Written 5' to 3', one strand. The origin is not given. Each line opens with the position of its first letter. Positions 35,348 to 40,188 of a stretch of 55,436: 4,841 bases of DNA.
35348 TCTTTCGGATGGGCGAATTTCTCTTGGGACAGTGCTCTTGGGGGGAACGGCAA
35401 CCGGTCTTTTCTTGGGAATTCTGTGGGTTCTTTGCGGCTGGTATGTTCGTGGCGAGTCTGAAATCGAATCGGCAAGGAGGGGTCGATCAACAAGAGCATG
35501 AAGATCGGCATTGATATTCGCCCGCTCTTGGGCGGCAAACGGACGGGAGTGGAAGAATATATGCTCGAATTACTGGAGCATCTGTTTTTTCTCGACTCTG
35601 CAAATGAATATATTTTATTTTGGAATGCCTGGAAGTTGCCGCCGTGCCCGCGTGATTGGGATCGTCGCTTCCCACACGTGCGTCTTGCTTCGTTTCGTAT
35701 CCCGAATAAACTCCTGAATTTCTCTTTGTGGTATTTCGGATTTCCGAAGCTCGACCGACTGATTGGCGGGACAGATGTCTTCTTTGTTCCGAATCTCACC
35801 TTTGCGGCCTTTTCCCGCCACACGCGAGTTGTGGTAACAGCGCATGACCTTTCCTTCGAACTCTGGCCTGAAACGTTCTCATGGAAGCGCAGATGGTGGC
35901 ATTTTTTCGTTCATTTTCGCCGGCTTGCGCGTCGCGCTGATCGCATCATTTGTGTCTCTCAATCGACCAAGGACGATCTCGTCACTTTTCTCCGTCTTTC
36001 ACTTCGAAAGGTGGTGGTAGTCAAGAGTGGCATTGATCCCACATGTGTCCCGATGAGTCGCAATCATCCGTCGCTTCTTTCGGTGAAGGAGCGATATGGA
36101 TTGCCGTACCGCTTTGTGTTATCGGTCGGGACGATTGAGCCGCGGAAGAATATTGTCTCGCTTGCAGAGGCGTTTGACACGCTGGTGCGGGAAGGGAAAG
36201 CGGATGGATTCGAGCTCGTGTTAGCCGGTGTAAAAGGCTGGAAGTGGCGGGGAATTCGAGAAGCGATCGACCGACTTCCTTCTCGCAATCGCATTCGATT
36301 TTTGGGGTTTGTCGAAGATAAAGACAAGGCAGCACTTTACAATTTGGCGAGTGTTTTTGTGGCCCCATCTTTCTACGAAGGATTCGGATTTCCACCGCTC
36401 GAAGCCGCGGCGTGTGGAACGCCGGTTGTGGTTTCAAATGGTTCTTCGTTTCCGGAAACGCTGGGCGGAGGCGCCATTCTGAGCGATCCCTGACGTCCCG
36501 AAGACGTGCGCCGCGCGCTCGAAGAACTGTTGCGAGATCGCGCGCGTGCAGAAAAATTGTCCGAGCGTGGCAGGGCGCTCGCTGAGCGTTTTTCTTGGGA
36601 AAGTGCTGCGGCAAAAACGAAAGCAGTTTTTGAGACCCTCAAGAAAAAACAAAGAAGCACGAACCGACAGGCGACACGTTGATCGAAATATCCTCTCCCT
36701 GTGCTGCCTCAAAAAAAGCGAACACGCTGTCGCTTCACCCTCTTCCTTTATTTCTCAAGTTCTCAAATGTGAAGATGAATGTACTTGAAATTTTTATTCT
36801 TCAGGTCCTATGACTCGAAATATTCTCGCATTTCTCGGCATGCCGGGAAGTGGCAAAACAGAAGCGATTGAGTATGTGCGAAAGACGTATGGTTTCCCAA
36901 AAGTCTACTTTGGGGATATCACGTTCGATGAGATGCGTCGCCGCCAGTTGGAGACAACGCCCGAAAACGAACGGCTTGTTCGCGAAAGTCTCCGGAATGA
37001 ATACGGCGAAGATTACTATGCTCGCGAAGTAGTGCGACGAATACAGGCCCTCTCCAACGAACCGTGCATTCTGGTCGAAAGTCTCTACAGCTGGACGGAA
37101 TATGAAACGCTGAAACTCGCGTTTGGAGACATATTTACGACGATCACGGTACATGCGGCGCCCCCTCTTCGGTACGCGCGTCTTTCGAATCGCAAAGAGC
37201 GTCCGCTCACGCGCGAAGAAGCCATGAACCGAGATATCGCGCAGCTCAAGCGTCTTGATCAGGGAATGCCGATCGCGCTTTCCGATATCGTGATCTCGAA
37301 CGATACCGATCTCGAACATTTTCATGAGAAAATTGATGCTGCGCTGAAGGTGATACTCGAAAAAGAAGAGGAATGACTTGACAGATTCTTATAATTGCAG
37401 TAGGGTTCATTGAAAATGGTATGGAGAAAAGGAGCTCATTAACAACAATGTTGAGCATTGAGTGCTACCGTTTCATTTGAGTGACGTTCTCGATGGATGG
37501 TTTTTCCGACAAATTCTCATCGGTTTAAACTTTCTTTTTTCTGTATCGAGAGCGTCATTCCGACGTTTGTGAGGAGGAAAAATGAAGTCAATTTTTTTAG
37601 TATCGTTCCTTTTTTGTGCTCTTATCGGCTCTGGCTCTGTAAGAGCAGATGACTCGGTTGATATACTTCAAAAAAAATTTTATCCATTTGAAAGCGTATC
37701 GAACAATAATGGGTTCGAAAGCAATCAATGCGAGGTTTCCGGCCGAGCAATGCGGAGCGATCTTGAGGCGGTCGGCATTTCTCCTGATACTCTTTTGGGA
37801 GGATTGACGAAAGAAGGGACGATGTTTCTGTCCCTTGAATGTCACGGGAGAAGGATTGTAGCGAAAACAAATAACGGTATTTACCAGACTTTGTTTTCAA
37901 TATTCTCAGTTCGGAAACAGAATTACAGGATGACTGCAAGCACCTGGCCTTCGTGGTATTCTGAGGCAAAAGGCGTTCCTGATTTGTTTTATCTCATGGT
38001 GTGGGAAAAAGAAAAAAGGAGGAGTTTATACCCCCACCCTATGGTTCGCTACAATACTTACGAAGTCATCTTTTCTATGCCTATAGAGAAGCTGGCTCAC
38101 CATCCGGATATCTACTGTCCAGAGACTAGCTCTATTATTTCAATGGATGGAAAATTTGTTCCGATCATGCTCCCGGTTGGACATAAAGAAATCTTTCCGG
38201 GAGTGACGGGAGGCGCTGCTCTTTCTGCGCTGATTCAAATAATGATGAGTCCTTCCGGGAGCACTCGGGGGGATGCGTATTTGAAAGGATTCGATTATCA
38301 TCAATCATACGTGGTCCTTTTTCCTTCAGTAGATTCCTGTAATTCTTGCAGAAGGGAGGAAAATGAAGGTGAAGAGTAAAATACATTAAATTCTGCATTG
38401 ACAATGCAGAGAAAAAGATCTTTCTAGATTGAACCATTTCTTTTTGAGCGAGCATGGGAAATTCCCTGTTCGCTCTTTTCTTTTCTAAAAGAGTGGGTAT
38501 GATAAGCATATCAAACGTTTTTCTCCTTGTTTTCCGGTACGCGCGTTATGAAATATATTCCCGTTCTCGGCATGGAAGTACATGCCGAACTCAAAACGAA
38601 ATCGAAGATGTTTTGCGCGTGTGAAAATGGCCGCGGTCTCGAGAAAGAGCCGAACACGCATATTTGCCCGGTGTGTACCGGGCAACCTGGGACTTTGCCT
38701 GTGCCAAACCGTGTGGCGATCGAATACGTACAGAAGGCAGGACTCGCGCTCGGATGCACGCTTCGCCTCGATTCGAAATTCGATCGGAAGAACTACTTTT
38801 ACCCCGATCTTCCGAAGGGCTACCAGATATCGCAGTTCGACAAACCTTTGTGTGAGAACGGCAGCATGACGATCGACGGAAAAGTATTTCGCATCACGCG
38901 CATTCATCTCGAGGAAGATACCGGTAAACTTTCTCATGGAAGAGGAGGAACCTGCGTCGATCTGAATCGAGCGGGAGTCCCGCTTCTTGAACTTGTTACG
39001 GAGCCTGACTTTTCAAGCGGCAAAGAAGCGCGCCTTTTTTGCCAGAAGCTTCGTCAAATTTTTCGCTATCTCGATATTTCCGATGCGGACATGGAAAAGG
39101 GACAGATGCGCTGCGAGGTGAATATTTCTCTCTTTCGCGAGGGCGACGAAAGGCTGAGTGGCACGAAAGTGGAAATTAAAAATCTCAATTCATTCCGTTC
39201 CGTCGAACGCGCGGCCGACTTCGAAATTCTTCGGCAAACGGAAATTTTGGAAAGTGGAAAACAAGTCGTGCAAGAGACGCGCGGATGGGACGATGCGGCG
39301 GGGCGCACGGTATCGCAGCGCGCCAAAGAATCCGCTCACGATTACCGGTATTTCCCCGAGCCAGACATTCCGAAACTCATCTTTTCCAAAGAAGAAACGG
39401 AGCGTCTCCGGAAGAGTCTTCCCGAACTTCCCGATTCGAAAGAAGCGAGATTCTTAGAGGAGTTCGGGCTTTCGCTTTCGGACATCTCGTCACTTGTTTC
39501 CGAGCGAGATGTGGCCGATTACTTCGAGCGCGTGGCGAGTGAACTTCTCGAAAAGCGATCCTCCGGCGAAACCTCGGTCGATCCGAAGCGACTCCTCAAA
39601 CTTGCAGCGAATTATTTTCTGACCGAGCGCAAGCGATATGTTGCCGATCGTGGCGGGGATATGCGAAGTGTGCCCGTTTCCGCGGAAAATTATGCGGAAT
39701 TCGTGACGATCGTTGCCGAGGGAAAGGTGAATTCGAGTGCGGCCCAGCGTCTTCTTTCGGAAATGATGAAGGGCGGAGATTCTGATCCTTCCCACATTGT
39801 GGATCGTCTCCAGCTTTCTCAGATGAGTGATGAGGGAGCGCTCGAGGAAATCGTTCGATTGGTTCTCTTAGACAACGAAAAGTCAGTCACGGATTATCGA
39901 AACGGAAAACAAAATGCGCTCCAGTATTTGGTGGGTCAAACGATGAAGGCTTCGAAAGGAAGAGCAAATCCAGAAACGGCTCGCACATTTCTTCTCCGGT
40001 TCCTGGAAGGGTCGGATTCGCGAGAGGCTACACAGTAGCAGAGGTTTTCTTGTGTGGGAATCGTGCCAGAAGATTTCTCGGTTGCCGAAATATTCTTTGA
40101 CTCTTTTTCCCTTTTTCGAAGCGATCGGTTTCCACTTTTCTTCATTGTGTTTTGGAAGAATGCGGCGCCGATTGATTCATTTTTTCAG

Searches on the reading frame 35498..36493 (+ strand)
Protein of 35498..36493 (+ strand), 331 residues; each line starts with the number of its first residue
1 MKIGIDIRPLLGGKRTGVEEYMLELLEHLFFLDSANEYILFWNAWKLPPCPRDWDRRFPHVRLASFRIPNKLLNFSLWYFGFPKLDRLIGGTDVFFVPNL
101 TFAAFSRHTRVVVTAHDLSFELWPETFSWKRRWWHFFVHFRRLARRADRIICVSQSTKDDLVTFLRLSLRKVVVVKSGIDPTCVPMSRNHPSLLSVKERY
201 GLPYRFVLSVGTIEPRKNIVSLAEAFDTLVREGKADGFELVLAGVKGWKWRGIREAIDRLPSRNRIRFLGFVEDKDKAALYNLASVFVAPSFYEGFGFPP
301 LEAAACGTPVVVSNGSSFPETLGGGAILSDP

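Call 12: search_protein_families(library=pfam, max_evalue=0.001, proteins=[window:35498-36493:+])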
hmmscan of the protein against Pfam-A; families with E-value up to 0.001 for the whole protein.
window:35498-36493:+ (331 aa): 6 families
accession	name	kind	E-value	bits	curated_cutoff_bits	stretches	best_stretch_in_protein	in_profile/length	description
PF00534.26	Glycos_transf_1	-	1.6e-26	93.3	26.4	1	204-323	15-132/172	Glycosyl transferases group 1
PF13692.12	Glyco_trans_1_4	-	3e-23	83.1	27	1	207-323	4-118/142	Glycosyl transferases group 1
PF20706.3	GT4-conflict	-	2e-17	63.7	26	1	141-322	141-320/385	Family 4 Glycosyltransferase in conflict systems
PF13439.12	Glyco_transf_4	-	1.2e-15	58.4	28.5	1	17-181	3-168/170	Glycosyltransferase Family 4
PF13579.12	Glyco_trans_4_4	-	1e-06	29.6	29.7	1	85-176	63-156/158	Glycosyl transferase 4-like domain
PF13524.12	Glyco_trans_1_2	-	0.00051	20.4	25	0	236-320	13-87/144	Glycosyl transferase-like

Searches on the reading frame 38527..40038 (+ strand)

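Call 12: search_protein_families(library=pfam, max_evalue=0.001, proteins=[window:38527-40038:+])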
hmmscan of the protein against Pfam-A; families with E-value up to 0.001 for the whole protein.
window:38527-40038:+ (503 aa): 2 families
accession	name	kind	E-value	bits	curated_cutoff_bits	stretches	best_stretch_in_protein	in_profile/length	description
PF02934.20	GatB_N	-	2.7e-109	365.1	23.4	1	13-290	2-275/277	GatB/GatE catalytic domain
PF02637.23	GatB_Yqey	-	1.5e-35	122.6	27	1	357-490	13-145/148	GatB domain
